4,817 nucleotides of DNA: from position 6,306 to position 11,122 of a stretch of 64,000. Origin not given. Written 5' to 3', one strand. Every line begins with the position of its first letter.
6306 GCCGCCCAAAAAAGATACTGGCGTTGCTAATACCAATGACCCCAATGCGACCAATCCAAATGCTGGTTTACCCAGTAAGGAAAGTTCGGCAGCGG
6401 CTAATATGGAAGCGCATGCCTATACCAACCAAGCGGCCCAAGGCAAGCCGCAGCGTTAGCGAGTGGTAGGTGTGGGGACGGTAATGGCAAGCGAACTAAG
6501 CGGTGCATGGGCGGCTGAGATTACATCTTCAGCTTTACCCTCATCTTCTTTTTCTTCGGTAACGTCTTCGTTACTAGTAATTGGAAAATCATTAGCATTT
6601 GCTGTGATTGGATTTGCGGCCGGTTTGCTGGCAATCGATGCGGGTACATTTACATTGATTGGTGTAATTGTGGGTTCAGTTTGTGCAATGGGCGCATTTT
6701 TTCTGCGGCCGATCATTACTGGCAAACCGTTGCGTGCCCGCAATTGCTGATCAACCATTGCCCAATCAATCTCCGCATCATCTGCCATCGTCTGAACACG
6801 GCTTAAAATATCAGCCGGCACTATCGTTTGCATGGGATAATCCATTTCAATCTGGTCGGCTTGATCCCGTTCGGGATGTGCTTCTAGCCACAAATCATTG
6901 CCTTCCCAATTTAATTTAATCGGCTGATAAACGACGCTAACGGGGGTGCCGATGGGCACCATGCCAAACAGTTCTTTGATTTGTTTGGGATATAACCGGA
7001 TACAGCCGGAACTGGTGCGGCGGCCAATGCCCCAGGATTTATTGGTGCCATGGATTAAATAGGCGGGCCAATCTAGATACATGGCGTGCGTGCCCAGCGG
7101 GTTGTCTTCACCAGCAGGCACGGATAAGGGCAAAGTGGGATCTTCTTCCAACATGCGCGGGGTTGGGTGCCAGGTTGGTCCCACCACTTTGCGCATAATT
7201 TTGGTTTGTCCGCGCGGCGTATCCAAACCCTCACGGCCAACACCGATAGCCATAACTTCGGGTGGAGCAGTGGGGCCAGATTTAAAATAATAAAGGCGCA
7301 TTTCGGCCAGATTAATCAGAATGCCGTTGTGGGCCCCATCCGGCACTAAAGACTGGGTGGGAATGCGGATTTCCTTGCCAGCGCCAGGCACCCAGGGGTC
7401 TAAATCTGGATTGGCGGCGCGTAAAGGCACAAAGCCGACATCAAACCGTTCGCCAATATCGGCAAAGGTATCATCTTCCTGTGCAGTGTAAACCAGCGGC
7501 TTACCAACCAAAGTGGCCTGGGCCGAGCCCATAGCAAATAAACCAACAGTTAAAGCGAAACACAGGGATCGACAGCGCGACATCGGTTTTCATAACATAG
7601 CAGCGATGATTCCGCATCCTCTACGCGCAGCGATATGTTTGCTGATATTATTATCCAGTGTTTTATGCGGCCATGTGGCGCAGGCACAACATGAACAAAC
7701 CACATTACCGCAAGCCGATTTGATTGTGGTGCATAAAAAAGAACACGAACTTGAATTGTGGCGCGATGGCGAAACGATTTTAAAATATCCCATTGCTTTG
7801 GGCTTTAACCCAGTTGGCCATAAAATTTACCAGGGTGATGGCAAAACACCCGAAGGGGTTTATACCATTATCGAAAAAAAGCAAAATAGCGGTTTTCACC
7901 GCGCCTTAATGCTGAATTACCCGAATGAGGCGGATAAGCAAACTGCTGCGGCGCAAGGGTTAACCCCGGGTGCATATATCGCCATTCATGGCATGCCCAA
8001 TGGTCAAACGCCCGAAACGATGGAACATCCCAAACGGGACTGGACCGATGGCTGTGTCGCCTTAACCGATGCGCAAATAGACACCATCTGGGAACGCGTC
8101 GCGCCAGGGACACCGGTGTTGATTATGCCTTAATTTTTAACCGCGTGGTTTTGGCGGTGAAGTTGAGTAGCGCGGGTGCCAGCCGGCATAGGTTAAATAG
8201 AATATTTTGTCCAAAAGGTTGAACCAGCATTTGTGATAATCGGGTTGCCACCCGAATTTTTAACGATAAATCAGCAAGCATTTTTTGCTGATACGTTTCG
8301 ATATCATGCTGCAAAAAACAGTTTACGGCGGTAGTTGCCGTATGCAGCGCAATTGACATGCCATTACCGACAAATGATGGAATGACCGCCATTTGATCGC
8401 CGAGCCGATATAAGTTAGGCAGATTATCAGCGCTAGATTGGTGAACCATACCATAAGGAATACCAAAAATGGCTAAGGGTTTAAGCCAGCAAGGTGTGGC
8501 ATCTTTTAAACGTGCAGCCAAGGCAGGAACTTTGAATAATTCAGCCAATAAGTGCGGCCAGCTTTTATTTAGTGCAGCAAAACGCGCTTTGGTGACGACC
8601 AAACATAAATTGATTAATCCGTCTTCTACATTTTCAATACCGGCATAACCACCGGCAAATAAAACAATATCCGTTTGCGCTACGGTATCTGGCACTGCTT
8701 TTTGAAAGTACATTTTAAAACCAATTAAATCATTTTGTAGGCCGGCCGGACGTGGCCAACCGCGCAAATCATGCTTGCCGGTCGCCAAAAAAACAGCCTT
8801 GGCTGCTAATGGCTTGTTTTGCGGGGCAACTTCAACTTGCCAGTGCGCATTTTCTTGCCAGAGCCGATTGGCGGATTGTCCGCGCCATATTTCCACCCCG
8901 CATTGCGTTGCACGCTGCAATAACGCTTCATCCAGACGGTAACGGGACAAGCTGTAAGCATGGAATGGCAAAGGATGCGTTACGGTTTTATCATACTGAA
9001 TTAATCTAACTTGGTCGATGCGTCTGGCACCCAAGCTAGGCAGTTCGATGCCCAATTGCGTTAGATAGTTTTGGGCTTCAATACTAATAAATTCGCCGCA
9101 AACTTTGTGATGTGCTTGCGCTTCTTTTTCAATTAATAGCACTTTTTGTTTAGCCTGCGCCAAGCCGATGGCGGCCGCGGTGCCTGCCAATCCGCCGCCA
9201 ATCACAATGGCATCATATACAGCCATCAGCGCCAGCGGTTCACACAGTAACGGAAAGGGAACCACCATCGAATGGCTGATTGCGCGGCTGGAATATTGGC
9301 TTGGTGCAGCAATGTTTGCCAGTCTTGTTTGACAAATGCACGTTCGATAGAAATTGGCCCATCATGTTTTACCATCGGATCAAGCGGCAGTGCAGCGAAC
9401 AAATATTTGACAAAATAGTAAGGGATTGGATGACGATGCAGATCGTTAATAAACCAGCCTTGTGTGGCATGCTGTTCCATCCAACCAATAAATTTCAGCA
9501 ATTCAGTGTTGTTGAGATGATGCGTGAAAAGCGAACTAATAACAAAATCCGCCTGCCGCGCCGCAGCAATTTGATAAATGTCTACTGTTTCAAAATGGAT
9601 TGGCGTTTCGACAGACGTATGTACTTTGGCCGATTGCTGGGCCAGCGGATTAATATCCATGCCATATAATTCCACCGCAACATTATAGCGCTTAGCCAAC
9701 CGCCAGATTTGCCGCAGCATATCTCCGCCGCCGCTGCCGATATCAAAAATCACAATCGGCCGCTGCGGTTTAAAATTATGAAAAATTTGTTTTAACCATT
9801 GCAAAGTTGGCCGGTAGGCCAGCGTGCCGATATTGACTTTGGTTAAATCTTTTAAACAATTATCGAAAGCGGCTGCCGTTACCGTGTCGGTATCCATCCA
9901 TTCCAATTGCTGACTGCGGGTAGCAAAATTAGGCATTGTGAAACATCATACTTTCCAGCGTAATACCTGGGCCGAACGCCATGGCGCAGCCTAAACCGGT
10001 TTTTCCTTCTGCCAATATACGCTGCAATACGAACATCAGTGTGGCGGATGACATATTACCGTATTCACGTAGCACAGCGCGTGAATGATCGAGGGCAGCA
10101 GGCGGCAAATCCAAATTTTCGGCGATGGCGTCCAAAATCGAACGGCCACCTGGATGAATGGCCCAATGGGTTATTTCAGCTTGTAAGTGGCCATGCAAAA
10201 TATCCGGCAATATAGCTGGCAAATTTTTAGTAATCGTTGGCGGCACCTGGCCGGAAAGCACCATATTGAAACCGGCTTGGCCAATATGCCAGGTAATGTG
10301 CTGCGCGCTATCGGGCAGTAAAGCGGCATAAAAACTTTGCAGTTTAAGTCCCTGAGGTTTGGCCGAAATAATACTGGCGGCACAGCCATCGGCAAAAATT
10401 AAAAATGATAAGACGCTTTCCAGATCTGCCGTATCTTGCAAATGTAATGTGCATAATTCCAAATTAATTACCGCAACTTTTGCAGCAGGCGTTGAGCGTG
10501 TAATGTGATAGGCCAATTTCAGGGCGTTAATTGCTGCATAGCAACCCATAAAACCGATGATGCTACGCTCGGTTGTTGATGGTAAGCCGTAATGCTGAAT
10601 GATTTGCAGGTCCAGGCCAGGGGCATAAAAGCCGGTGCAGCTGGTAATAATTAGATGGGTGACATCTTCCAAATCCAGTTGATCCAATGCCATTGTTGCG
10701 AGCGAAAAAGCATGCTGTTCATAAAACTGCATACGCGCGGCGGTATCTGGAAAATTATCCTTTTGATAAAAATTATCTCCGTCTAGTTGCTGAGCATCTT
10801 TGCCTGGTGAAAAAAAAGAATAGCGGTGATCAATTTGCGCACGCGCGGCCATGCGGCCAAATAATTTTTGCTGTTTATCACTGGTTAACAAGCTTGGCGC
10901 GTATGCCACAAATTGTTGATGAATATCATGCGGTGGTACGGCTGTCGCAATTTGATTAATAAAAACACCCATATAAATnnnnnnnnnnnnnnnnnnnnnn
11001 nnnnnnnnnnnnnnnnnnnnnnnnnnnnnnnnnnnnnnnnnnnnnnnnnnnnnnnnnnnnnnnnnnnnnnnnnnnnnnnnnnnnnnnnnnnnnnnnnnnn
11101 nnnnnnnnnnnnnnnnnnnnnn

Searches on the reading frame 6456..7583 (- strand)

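Call 70: search_protein_families(library=pfam, proteins=[window:6456-7583:-], max_evalue=0.00001)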
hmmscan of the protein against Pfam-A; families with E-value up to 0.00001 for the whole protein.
window:6456-7583:- (375 aa): 1 family
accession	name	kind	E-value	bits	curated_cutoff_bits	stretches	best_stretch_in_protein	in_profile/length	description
PF03734.19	YkuD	-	5.4e-23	82.6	23.4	1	87-217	3-146/146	L,D-transpeptidase catalytic domain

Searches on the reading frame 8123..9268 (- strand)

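Call 70: search_protein_families(library=pfam, proteins=[window:8123-9268:-], max_evalue=0.00001)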
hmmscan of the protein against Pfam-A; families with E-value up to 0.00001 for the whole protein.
window:8123-9268:- (381 aa): 5 families
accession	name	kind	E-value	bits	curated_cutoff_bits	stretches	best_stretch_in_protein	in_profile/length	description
PF01266.30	DAO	-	4e-10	40.2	27.9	1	19-52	1-34/353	FAD dependent oxidoreductase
PF07992.20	Pyr_redox_2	-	2.2e-09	37.6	26.1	1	18-211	1-155/291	Pyridine nucleotide-disulphide oxidoreductase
PF03486.20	HI0933_like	-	9e-08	32.3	50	0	19-56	2-39/244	HI0933-like protein Rossmann domain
PF00890.30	FAD_binding_2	-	1.9e-07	31.1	20.4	1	19-51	1-33/414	FAD binding domain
PF01134.28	GIDA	-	4.1e-07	29.8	22.1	1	19-89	1-72/391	Glucose inhibited division protein A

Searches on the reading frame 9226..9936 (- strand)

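Call 70: search_protein_families(library=pfam, proteins=[window:9226-9936:-], max_evalue=0.00001)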
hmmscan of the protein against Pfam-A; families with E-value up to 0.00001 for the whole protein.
window:9226-9936:- (236 aa): 2 families
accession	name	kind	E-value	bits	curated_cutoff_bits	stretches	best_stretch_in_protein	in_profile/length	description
PF13649.12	Methyltransf_25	-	5.7e-07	30.6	27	1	63-155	1-91/97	Methyltransferase domain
PF08241.18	Methyltransf_11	-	8.8e-06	26.7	21.2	0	65-145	2-77/95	Methyltransferase domain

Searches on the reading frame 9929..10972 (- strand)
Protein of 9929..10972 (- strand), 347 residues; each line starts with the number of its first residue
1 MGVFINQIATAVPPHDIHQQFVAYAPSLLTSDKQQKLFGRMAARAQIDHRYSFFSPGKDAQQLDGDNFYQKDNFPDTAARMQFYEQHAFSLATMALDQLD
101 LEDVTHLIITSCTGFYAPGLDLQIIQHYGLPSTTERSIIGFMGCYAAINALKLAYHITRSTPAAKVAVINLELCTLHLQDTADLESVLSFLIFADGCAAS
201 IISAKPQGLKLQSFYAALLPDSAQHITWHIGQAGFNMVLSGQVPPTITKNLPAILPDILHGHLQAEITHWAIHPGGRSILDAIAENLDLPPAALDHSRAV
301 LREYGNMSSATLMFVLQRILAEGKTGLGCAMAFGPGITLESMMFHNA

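Call 70: search_protein_families(library=pfam, proteins=[window:9929-10972:-], max_evalue=0.00001)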
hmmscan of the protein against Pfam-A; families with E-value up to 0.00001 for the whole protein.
window:9929-10972:- (347 aa): 4 families
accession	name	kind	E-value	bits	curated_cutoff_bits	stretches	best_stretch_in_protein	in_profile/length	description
PF02797.21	Chal_sti_synt_C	-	3e-27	95.9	27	1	212-345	3-148/151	Chalcone and stilbene synthases, C-terminal domain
PF00195.25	Chal_sti_synt_N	-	8.4e-15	55.3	27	1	101-206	118-225/225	Chalcone and stilbene synthases, N-terminal domain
PF08541.16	ACP_syn_III_C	-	5.1e-09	36.6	26.6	1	264-344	8-88/90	3-Oxoacyl-[acyl-carrier-protein (ACP)] synthase III C terminal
PF08392.18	FAE1_CUT1_RppA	-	5.1e-08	33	27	1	98-207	99-208/290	FAE1/Type III polyketide synthase-like protein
